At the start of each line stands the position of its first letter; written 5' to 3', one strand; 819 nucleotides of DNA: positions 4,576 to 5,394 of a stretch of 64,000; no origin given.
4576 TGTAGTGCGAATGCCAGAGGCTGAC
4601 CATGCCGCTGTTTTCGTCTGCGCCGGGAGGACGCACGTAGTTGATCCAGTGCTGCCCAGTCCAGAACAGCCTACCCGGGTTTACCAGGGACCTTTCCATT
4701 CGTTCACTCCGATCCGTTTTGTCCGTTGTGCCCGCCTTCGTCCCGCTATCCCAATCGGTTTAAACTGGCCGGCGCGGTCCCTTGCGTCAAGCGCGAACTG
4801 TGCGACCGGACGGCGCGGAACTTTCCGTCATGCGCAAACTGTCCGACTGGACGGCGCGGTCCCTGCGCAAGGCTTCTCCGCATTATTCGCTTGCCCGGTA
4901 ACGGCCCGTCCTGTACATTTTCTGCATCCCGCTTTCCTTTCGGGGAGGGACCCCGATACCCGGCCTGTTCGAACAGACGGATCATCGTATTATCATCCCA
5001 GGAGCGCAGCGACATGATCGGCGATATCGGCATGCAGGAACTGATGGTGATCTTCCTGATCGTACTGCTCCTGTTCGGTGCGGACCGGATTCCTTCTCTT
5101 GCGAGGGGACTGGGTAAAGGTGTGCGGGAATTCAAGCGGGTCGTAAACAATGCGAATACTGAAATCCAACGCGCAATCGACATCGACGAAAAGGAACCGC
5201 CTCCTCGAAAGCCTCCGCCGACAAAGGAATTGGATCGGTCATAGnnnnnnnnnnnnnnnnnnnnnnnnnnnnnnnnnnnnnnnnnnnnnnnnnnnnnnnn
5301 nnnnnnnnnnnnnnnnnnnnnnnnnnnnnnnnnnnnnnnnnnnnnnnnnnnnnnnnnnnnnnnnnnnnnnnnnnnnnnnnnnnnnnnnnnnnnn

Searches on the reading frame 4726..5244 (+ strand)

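Call 11: search_protein_families(library=pfam, proteins=[window:4726-5244:+])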
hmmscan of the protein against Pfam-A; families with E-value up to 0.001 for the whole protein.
window:4726-5244:+ (172 aa): 1 family
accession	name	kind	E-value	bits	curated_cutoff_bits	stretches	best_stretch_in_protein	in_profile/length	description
PF02416.21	TatA_B_E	-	1.4e-16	59.9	21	1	101-148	1-48/53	mttA/Hcf106 family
